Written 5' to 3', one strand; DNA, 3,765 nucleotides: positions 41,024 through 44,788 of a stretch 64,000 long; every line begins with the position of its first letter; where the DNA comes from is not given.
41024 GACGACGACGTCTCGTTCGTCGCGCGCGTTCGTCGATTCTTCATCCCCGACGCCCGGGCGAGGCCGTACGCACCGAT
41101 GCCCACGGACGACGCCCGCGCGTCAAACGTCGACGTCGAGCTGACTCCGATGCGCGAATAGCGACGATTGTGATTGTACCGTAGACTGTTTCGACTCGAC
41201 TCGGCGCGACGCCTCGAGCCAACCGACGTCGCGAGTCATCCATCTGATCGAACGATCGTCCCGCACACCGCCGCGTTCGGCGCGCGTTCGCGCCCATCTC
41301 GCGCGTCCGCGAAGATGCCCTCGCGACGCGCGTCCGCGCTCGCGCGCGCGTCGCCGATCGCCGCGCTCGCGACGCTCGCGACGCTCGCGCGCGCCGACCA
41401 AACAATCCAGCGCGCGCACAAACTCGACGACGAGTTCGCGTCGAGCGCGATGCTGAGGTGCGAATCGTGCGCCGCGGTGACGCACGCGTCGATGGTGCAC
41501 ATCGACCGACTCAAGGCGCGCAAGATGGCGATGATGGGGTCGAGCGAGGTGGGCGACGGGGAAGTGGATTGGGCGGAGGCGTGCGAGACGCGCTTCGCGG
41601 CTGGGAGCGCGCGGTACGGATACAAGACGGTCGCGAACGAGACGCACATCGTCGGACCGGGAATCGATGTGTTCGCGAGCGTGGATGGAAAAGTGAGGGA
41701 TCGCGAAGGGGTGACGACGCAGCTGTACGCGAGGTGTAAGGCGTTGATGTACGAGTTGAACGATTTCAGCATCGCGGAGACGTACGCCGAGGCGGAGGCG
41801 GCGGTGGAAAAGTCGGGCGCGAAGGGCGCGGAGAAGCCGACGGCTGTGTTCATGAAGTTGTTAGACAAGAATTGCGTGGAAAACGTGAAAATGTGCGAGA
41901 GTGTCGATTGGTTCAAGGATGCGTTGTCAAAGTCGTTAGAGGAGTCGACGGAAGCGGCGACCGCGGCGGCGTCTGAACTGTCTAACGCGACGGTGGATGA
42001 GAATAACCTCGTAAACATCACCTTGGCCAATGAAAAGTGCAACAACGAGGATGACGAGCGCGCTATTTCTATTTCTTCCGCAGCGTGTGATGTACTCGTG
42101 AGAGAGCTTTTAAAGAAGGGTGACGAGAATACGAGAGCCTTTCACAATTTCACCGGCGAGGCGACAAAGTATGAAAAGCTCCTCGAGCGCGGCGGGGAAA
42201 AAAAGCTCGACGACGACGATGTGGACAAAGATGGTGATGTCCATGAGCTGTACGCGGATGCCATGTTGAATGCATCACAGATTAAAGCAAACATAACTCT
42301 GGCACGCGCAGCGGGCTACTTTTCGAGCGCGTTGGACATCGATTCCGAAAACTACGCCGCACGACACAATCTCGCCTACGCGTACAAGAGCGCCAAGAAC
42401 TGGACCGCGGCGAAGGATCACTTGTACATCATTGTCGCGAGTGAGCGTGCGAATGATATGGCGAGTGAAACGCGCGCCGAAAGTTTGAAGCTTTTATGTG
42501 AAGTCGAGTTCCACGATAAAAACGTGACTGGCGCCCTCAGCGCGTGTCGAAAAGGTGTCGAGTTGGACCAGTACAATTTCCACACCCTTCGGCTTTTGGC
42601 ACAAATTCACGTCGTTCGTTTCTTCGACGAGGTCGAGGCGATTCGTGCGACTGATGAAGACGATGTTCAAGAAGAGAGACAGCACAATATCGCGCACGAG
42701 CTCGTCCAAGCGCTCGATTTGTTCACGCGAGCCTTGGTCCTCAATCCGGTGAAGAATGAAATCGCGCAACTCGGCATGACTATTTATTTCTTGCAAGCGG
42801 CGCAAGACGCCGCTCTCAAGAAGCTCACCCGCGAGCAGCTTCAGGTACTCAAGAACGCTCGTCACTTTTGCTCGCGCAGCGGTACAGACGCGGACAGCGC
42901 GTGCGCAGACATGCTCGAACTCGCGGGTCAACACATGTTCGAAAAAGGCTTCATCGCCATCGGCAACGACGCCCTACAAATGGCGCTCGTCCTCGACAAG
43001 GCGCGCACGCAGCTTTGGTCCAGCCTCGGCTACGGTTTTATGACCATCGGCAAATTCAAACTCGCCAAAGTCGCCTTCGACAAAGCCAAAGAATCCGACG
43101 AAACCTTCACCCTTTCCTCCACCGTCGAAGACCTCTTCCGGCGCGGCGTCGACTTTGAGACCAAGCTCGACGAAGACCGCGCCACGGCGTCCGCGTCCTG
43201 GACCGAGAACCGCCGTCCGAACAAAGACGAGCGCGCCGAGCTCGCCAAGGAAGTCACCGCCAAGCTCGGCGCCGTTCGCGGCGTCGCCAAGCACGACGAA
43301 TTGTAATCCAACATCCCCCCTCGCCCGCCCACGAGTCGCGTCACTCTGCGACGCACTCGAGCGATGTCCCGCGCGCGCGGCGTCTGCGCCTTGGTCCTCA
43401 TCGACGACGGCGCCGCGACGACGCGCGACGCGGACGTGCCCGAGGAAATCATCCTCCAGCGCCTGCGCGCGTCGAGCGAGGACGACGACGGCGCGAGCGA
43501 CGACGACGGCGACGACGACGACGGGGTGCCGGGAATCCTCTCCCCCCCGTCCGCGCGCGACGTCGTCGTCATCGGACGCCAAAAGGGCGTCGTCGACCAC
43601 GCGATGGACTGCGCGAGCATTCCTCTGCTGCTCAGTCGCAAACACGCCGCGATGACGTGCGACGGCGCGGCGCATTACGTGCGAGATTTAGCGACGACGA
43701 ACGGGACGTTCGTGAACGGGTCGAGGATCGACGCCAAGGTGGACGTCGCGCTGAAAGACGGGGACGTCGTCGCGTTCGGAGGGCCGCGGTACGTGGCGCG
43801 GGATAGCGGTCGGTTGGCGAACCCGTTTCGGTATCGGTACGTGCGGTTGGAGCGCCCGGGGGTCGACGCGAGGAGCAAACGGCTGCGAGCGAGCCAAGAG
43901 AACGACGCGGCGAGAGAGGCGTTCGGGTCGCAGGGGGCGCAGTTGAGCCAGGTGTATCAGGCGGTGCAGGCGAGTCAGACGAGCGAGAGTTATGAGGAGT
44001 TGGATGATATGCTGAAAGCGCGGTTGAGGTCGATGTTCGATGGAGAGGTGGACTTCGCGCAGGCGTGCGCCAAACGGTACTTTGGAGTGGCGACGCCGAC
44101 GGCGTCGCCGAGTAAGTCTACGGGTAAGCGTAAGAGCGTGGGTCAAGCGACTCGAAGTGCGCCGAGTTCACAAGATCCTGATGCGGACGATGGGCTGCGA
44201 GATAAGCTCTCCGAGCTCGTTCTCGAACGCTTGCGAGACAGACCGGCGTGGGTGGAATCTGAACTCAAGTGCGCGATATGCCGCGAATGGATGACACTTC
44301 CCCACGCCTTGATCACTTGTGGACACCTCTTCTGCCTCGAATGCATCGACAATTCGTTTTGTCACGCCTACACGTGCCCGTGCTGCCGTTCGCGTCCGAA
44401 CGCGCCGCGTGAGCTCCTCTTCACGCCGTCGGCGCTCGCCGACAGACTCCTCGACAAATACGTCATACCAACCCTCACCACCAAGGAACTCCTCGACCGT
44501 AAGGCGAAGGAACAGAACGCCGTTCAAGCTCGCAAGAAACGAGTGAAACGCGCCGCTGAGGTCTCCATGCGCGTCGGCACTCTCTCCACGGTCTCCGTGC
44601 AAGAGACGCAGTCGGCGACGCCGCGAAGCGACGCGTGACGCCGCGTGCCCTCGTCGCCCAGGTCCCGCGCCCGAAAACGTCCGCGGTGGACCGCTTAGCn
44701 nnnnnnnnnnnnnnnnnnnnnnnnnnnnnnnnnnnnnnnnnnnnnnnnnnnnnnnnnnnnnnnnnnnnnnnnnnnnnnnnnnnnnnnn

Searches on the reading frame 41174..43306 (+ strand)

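Call 58: search_protein_families(library=pfam, proteins=[window:41174-43306:+], max_evalue=0.00001)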
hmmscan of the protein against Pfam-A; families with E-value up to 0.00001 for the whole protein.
window:41174-43306:+ (710 aa): 1 family
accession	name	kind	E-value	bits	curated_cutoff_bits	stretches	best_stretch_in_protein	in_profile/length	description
PF00515.34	TPR_1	-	2.2e-06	27.6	27.8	0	614-644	3-33/34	Tetratricopeptide repeat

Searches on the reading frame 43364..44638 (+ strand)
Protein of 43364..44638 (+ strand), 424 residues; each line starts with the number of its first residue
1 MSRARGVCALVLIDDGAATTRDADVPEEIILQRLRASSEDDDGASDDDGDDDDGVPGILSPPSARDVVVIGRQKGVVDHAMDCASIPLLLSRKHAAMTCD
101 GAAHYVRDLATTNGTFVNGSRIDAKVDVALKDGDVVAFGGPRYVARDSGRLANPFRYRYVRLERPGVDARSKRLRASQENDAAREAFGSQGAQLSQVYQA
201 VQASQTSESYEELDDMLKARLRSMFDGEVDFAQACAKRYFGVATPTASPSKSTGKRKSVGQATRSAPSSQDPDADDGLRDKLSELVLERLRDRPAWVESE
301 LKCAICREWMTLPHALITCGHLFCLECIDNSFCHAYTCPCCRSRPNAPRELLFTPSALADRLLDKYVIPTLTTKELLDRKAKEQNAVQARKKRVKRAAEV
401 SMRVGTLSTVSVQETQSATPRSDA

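Call 58: search_protein_families(library=pfam, proteins=[window:43364-44638:+], max_evalue=0.00001)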
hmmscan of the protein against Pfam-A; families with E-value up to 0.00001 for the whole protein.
window:43364-44638:+ (424 aa): 1 family
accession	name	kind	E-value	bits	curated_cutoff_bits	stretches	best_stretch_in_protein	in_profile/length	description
PF00498.31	FHA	-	6.9e-13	49.3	20.7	1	68-139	1-67/67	FHA domain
